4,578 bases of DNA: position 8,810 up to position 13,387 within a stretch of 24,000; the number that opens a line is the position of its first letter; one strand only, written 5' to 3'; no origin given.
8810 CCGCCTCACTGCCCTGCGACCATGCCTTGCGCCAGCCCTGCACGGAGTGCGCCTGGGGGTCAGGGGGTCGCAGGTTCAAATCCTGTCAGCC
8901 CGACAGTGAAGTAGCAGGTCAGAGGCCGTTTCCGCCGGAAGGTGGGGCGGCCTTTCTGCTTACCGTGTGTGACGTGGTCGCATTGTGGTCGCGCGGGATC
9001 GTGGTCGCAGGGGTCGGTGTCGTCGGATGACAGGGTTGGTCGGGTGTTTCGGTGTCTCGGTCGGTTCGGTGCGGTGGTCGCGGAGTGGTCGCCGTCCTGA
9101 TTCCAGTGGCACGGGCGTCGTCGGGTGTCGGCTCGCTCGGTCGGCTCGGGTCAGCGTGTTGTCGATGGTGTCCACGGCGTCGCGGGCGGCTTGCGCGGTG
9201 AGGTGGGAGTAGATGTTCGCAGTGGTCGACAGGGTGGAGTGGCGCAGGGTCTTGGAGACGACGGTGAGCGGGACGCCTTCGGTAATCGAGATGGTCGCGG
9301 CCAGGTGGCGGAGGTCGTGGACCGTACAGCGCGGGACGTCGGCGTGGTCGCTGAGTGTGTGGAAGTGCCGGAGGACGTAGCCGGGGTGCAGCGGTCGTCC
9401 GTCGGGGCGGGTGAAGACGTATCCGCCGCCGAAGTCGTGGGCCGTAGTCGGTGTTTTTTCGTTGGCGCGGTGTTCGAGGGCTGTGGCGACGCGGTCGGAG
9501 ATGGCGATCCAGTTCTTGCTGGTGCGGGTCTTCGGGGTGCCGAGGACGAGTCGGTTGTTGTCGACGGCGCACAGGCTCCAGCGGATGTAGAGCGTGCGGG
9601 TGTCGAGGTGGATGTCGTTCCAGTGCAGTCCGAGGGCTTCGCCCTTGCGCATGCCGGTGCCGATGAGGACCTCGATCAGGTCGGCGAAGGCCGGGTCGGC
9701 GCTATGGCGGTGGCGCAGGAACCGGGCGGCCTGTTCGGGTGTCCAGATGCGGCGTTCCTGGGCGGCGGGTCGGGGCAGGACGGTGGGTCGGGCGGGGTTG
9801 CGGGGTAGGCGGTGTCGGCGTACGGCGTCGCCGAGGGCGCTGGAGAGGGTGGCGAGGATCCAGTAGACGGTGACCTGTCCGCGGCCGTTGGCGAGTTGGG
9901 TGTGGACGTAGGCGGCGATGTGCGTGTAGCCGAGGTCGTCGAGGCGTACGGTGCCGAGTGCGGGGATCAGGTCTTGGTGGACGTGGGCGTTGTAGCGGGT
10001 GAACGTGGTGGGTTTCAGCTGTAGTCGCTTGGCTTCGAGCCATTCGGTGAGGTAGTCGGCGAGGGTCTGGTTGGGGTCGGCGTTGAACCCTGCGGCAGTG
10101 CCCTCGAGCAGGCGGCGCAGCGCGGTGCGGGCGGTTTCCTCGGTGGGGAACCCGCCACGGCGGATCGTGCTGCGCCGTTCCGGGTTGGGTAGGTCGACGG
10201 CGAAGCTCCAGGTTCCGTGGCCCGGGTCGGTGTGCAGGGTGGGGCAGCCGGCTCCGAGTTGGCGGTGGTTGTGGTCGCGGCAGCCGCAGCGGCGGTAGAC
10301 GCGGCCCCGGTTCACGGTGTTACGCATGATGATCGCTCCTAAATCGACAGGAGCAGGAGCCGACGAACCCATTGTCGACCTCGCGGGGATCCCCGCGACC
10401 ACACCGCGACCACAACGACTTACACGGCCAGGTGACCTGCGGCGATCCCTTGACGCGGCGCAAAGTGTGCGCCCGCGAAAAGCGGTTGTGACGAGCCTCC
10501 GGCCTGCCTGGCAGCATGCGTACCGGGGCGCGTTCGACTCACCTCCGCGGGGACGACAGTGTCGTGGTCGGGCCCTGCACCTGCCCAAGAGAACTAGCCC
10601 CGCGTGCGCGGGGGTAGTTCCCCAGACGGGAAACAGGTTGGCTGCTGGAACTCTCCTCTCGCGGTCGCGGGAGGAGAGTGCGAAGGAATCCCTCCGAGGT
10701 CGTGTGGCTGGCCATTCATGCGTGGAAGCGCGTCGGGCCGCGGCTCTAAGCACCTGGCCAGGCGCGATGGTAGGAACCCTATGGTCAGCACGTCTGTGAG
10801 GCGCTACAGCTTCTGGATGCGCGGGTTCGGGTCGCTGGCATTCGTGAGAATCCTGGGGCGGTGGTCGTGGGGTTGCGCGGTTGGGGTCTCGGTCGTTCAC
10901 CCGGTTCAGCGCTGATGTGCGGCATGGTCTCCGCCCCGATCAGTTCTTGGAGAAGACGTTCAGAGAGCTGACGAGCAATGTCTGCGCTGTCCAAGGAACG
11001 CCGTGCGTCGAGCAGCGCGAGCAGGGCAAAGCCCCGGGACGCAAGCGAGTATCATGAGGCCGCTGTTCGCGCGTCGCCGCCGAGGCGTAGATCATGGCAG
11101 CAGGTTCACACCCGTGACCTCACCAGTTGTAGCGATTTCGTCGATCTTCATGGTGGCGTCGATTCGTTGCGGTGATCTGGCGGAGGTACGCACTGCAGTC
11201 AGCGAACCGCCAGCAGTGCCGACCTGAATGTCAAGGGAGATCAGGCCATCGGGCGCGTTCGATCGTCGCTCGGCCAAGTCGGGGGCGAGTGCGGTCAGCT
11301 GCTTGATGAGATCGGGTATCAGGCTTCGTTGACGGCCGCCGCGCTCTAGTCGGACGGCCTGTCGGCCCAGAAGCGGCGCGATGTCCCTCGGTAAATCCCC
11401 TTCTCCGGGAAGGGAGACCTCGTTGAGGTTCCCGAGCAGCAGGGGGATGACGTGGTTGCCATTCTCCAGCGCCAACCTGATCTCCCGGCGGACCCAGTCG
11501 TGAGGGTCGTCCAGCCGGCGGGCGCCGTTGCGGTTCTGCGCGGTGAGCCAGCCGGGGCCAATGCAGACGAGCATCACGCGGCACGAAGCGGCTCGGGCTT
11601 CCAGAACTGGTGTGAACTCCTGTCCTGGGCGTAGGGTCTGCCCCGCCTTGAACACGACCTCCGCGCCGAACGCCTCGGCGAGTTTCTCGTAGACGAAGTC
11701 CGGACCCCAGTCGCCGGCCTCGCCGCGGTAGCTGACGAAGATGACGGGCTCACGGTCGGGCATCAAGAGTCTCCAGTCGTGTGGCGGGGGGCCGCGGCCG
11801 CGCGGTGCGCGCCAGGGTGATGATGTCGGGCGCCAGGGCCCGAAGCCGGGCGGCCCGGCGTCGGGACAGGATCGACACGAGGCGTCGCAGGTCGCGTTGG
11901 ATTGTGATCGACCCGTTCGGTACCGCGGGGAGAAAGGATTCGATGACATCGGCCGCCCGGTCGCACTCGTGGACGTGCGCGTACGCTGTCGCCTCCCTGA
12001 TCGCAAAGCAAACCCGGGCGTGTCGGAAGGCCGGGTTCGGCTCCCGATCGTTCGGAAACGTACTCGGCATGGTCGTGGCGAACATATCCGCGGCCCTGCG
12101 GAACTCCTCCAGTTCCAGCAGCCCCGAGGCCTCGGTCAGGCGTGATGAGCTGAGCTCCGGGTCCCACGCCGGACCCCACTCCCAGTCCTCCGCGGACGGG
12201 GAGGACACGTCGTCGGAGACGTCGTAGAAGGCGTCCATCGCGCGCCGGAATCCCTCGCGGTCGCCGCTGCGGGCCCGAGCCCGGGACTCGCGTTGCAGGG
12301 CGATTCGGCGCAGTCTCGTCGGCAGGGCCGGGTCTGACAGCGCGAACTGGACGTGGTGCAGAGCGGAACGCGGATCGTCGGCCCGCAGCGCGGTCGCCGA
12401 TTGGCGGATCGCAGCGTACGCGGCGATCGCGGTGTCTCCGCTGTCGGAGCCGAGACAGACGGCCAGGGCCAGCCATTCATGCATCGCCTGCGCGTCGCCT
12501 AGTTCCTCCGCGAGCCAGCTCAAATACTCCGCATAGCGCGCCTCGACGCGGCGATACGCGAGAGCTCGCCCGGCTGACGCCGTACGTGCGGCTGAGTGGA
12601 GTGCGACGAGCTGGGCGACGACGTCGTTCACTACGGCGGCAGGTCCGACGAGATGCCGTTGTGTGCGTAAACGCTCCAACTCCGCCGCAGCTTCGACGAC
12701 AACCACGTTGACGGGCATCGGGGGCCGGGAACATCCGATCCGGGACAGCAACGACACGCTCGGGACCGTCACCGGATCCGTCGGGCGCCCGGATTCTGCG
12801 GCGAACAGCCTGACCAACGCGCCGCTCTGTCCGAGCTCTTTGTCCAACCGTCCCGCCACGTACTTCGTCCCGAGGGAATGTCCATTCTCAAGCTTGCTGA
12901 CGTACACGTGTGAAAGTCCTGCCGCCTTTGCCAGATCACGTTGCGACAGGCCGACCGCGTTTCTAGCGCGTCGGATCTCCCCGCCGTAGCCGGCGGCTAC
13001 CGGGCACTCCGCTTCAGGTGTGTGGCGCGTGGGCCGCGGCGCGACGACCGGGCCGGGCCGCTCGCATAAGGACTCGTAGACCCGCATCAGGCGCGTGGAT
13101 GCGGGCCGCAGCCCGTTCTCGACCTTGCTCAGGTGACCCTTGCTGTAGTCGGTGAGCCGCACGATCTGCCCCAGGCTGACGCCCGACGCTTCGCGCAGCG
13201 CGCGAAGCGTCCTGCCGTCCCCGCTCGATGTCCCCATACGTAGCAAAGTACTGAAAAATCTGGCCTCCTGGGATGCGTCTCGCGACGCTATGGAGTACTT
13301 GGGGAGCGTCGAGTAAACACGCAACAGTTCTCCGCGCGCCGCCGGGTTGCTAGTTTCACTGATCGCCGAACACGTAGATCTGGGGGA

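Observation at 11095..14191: One short repeat motif on the C-termini of two different effector-type proteins and on the N-terminus of the adjacent STAND-like protein: an amyloid/prion-like signalling layout with two executioners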

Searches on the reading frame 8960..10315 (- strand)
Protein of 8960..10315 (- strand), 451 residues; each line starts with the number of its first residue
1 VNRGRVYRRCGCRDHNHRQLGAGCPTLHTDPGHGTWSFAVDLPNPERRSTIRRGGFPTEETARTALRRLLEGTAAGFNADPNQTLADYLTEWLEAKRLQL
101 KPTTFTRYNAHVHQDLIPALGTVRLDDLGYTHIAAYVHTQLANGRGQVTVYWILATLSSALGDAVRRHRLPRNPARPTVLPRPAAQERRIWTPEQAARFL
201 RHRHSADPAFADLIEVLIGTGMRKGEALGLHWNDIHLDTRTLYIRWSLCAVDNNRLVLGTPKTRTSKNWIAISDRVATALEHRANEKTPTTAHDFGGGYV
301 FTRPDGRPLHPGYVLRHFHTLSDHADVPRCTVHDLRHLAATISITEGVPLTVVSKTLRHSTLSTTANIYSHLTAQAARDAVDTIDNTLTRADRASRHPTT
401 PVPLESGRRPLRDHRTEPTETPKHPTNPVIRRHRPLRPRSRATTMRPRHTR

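Call 82: search_protein_families(library=pfam, proteins=[window:8960-10315:-], max_evalue=0.001)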
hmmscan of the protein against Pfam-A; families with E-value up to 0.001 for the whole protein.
window:8960-10315:- (451 aa): 2 families
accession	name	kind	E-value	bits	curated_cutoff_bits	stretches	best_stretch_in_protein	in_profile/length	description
PF00589.27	Phage_integrase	-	1.2e-22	81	27.1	1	195-374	7-170/172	Phage integrase family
PF14659.12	Phage_int_SAM_3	-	2.1e-08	34.7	22.6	1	84-137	1-54/58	Phage integrase, N-terminal SAM-like domain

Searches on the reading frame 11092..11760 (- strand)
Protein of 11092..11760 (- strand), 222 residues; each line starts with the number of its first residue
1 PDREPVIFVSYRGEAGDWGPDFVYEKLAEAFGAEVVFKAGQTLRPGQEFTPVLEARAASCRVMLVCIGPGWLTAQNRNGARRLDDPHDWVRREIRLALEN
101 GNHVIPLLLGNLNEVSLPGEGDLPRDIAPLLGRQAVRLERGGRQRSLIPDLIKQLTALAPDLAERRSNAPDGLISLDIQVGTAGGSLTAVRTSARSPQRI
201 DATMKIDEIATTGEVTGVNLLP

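Call 3: search_protein_families(library=pfam, proteins=[window:11092-11760:-], max_evalue=0.1)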
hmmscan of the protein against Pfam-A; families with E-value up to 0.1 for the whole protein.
window:11092-11760:- (222 aa): 1 family
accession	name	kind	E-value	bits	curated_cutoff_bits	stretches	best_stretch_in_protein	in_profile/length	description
PF13676.11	TIR_2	-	1e-09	39.3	28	1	7-118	1-98/122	TIR domain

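Call 8: search_protein_families(library=ncbifam, proteins=[window:11092-11760:-], max_evalue=0.1)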
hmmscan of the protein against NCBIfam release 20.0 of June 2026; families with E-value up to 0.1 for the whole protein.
window:11092-11760:- (222 aa): 0 families

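Call 9: search_protein_families(library=padloc, proteins=[window:11092-11760:-], max_evalue=0.1)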
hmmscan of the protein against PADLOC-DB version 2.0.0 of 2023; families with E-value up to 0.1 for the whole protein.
window:11092-11760:- (222 aa): 0 families

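Call 23: find_homologous_proteins(query=window:11095-11760:-, max_evalue=0.001)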
Query window:11095-11760:- (222 aa): 69 proteins with E <= 0.001 among 994 candidates.
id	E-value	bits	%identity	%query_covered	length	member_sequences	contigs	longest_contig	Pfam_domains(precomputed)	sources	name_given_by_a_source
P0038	3.8e-142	490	100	100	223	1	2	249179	PF13676.12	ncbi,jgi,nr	ncbi:MAG TPA: toll/interleukin-1 receptor domain-containing protein [Actinospica sp.]|jgi:hypothetic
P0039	1.1e-93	331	71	100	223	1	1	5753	PF13676.12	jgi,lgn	jgi:hypothetical protein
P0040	1.4e-87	311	65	100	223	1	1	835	PF13676.12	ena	-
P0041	3.3e-73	264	58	100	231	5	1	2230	PF13676.12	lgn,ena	-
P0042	1.5e-72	262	57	100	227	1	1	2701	PF13676.12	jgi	-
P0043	1.5e-72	262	57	100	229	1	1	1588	PF13676.12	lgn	-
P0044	7.6e-71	257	56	100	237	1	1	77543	PF13676.12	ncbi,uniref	ncbi:hypothetical protein ABH935_009178 [Catenulispora sp. GAS73]|uniref:toll/interleukin-1 receptor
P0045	1.5e-70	256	56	100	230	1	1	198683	PF13676.12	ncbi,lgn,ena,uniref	ncbi:hypothetical protein ABH926_007201 [Catenulispora sp. GP43]|uniref:toll/interleukin-1 receptor 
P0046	3.1e-70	255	55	100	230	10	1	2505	PF13676.12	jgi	-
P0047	2.3e-69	252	55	100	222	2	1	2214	PF13676.12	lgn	-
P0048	6.9e-69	250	56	99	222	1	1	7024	PF13676.12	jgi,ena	-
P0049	9.5e-69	250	54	100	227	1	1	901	PF13676.12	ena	-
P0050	3.3e-67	245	55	100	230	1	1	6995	PF13676.12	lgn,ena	-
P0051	7.0e-67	244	53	100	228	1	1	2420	PF13676.12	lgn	-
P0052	3.5e-66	241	53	100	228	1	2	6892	PF13676.12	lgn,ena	-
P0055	2.5e-65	239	52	100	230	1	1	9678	PF13676.12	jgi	jgi:hypothetical protein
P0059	2.0e-61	226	52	99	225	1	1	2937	PF13676.12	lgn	-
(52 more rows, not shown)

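Call 94: find_encoding_contigs(protein=P0055, flank=8000, max_places=2)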
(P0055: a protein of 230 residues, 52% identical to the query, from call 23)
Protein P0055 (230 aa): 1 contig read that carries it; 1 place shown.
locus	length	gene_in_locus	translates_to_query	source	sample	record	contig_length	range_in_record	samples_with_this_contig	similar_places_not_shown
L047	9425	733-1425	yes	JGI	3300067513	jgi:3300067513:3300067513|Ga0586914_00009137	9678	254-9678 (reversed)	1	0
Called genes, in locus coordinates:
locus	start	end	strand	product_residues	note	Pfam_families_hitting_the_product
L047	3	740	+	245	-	?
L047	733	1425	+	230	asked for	PF13676:TIR_2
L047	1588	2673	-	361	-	PF01548:DEDD_Tnp_IS110, PF02371:Transposase_20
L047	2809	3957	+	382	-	PF09344:Cas_CT1975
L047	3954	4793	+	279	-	PF09704:Cas_Cas5d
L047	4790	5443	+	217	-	PF08798:CRISPR_assoc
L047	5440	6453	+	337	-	PF01867:Cas_Cas1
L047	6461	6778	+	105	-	PF09707:Cas_Cas2CT1978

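Call 95: find_encoding_contigs(protein=P0059, flank=8000, max_places=2)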
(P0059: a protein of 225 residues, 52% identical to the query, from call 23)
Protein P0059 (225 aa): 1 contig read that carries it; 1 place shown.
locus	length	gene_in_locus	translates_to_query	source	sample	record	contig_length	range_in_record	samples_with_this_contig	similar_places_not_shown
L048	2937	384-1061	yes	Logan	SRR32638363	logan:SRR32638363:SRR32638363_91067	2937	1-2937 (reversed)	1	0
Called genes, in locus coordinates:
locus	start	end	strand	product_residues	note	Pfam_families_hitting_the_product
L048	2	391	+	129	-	?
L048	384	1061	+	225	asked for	PF13676:TIR_2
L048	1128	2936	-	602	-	?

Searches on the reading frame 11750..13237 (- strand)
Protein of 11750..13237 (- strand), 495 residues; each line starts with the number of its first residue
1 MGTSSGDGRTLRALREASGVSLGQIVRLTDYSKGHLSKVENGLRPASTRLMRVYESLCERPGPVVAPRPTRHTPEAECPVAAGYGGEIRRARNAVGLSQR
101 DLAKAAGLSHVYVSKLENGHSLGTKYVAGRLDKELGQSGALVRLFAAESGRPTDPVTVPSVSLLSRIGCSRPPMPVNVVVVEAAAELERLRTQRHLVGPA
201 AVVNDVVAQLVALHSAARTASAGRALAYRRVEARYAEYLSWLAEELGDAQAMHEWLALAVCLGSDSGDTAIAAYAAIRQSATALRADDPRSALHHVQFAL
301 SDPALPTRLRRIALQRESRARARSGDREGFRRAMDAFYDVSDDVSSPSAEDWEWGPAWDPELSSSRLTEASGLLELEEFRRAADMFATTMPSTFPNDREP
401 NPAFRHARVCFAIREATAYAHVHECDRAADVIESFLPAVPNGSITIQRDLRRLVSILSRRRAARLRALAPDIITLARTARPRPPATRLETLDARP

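Call 3: search_protein_families(library=pfam, proteins=[window:11750-13144:-], max_evalue=0.1)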
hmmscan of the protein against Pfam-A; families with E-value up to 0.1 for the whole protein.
window:11750-13144:- (464 aa): 4 families
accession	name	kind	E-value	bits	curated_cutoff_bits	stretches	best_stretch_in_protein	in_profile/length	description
PF01381.28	HTH_3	-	1.2e-11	44.8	23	1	57-90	1-34/55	Helix-turn-helix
PF13560.12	HTH_31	-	3.7e-09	37.2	27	1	54-113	3-63/64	Helix-turn-helix domain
PF13413.12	HTH_25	-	0.0078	16.5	24.6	1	57-89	2-34/62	Helix-turn-helix domain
PF12844.13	HTH_19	-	0.063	13.6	30.2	0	57-94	4-40/64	Helix-turn-helix domain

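Call 8: search_protein_families(library=ncbifam, proteins=[window:11750-13237:-], max_evalue=0.1)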
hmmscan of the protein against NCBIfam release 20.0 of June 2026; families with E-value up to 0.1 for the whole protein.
window:11750-13237:- (495 aa): 16 families
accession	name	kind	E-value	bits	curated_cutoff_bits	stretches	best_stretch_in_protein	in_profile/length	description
NF053720.1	NsdA_fam_reg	subfamily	6.2e-11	42.5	75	1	155-467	136-428/432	NsdA family TPR-like regulatory protein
TIGR03070.1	couple_hipB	subfamily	1.3e-10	41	71.65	1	86-120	5-39/58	type II toxin-antitoxin system Y4mF family antitoxin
NF006015.0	PRK08154.1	subfamily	7e-08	32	204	1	74-120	21-67/314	anaerobic benzoate catabolism transcriptional regulator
TIGR00270.2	TIGR00270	equivalog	1.4e-06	28.2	110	1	69-136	61-128/159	multiprotein bridging factor aMBF1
TIGR03830.1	CxxCG_CxxCG_HTH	subfamily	3.1e-06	27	61.8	1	86-122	68-104/127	type II TA system antitoxin MqsA family protein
NF007257.0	PRK09706.1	subfamily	1.4e-05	24.9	101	1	85-158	7-79/135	transcriptional repressor DicA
NF046032.1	TransRegSlrRBacil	equivalog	2.3e-05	24.5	250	0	8-44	3-39/149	HTH-type transcriptional regulator SlrR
NF003162.0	PRK04140.1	equivalog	0.00019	20.6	263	0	7-48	127-168/317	transcriptional regulator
NF007408.0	PRK09943.1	equivalog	0.00066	19.3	211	1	85-120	9-44/185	HTH-type transcriptional regulator PuuR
NF041677.1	trans_regClgR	equivalog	0.00074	19.6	170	0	8-52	10-54/113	transcriptional regulator ClgR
NF050130.1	TransRepNsdA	equivalog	0.0012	17.5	830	1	228-348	222-344/480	transcriptional repressor NsdA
TIGR02612.1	mob_myst_A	hypoth_equivalog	0.011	15.6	122.6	0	85-124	27-66/150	mobile mystery protein A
NF041493.1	MobT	equivalog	0.012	14.5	600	1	89-135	2-48/383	MobT family relaxase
NF041951.1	phage_RstR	subfamily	0.024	14.9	80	1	87-125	6-44/108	RstR family transcriptional repressor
NF038139.1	Reg_Aceta_RamB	equivalog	0.049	12.3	700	0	85-121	4-40/465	acetate metabolism transcriptional regulator RamB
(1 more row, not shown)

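Call 9: search_protein_families(library=padloc, proteins=[window:11750-13237:-], max_evalue=0.1)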
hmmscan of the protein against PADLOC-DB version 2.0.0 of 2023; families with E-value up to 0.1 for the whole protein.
window:11750-13237:- (495 aa): 11 families
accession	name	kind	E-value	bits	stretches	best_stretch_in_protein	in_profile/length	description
PDLC02926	HTH_VI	-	2e-12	45.2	2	87-120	5-38/92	-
PDLC04142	capH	-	1.8e-07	30.1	1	87-119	10-41/103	capH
PDLC03953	RmrA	-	3.8e-07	27.7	1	83-126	5-48/373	-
PDLC03947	RmrA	-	1.9e-06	25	1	87-128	15-56/383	-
PDLC03665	Control_protein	-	2.5e-06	25.7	1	84-120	9-46/77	control protein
PDLC03951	RmrA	-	2e-05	21.8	1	88-136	13-61/400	-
PDLC03664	Control_protein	-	5.4e-05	21.6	1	84-120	14-50/74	control protein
PDLC03943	RmrA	-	0.0013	15.9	1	85-135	4-54/370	-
PDLC03954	RmrA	-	0.0025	14.8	0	85-121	12-48/380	-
PDLC03946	RmrA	-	0.012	12.4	1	89-136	8-55/357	-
PDLC03952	RmrA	-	0.014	12.3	1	88-137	27-76/395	-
